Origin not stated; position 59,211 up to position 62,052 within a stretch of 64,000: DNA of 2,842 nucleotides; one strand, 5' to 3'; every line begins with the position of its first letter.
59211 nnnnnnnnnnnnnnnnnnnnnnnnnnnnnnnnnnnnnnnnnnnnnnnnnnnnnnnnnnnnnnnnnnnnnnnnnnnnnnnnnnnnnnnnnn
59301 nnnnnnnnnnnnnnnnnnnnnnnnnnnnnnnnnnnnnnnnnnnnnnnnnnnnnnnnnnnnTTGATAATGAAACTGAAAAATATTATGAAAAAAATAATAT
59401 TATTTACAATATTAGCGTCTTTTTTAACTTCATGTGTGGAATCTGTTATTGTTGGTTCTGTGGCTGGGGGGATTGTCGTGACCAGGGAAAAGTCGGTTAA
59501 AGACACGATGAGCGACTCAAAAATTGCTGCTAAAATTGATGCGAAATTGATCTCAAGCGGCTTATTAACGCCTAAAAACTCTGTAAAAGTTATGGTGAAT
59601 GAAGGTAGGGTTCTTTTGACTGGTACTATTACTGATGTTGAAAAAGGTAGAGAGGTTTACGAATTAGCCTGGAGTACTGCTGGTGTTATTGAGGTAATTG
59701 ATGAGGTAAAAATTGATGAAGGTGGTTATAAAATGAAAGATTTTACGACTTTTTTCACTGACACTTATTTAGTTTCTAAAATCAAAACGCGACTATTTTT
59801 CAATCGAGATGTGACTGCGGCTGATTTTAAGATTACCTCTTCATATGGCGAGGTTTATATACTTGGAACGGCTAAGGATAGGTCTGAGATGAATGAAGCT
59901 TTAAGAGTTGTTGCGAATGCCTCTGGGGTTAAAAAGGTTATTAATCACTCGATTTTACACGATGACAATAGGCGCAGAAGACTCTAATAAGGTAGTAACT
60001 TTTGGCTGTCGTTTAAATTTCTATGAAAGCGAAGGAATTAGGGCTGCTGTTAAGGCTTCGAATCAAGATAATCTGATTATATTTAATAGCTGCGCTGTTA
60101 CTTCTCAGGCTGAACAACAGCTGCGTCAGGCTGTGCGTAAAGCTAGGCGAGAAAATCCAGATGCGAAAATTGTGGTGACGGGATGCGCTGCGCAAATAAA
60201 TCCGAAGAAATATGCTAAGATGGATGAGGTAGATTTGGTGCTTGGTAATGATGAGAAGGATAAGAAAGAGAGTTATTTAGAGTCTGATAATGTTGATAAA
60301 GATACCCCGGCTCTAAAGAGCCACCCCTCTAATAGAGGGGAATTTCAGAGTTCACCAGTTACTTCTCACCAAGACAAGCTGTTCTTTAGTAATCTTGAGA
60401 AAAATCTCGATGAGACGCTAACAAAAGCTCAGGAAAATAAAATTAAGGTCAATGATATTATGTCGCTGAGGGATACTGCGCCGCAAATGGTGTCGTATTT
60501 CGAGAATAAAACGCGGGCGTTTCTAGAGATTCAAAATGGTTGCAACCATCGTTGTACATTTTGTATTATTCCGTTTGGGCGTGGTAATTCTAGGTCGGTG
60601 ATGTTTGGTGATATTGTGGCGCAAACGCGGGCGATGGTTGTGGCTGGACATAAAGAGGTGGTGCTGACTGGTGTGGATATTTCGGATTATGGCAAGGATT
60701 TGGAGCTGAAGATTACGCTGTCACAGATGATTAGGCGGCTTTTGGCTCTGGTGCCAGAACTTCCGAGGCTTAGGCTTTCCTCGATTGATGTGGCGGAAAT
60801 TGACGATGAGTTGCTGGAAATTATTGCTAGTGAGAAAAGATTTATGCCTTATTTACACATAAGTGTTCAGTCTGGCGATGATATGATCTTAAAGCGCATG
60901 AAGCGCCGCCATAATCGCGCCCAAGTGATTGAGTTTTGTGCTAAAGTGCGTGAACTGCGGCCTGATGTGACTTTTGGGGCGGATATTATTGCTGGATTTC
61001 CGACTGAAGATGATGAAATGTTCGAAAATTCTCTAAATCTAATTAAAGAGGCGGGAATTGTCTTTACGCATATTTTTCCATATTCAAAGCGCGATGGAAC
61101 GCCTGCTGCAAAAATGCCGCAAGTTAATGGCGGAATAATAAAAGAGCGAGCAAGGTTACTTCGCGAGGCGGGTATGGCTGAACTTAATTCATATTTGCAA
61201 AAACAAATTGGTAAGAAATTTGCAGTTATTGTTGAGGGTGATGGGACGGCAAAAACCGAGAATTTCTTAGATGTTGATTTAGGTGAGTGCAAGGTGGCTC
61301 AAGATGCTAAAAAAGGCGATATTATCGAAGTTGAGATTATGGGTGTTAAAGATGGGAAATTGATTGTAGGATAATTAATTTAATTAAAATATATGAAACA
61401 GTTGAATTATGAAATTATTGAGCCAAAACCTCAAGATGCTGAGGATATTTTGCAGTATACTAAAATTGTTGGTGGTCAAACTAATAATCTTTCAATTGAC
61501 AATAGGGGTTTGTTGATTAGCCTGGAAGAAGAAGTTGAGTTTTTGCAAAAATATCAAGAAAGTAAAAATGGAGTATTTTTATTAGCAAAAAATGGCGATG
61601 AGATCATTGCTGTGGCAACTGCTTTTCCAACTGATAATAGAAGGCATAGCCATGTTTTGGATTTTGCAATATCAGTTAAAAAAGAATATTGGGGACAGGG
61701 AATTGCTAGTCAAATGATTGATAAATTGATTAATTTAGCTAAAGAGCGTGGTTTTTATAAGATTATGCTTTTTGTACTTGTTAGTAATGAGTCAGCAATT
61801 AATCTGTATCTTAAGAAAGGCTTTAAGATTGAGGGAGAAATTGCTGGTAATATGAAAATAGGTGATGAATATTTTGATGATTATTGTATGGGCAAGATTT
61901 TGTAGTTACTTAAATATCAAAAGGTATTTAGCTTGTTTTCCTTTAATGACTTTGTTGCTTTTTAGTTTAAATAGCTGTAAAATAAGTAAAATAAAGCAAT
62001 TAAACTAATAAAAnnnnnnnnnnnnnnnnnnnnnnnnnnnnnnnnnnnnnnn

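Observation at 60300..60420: In-frame palindromic-element insertion inside the radical-SAM enzyme MtaB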

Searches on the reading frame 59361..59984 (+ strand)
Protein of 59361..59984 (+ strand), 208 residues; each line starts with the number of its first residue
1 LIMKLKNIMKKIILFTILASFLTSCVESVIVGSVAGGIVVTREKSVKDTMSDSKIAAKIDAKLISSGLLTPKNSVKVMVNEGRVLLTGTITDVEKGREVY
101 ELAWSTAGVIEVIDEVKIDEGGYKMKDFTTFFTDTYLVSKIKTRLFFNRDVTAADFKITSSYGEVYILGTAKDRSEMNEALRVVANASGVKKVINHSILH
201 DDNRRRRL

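Call 46: search_protein_families(library=pfam, proteins=[window:59361-59984:+], max_evalue=0.001)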
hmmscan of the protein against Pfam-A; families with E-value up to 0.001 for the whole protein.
window:59361-59984:+ (208 aa): 1 family
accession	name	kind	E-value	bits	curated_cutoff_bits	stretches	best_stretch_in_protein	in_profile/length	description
PF04972.22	BON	-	1.3e-26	93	27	2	51-118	1-67/69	BON domain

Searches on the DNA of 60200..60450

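Call 58: search_rna_families(source=window, start=60200, end=60450, threshold=evalue, max_evalue=5)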
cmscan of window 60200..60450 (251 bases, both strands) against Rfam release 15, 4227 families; matches with E-value up to 5: 4.
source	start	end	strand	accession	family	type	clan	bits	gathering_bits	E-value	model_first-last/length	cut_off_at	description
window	60243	60323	+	RF01428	snoR128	Gene; snRNA; snoRNA; CD-box;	-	18.5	40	3.4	1-91/91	no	small nucleolar RNA snoR128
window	60338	60440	-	RF00451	MIR395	Gene; miRNA;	-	18.3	56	0.2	1-104/104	no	mir-395 microRNA precursor family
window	60304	60348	+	RF00032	Histone3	Cis-reg;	-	17.8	34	0.022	1-46/46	no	Histone 3' UTR stem-loop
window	60383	60446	-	RF01934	bxd_6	Gene; lncRNA;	-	16.8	50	0.64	27-93/93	no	Bithoraxoid conserved region 6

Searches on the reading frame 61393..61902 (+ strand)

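Call 46: search_protein_families(library=pfam, proteins=[window:61393-61902:+], max_evalue=0.001)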
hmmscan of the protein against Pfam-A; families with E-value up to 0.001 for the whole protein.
window:61393-61902:+ (170 aa): 7 families
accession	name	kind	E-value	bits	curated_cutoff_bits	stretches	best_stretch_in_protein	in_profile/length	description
PF00583.31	Acetyltransf_1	-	1.3e-19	71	20.7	1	51-144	24-116/116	Acetyltransferase (GNAT) family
PF13508.13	Acetyltransf_7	-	1.5e-13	51.3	27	1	59-145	2-83/84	Acetyltransferase (GNAT) domain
PF13420.13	Acetyltransf_4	-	3.2e-13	50.4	24.3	1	17-163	7-153/155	Acetyltransferase (GNAT) domain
PF13302.13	Acetyltransf_3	-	6.9e-09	37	25.4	1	41-145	31-138/138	Acetyltransferase (GNAT) domain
PF13673.13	Acetyltransf_10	-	1.9e-07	31.6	23.6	1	52-145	23-108/128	Acetyltransferase (GNAT) domain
PF13527.13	Acetyltransf_9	-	0.00012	22.5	25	1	48-145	31-125/127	Acetyltransferase (GNAT) domain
PF08445.16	FR47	-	0.00023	21.5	22.1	1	91-145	25-78/86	FR47-like protein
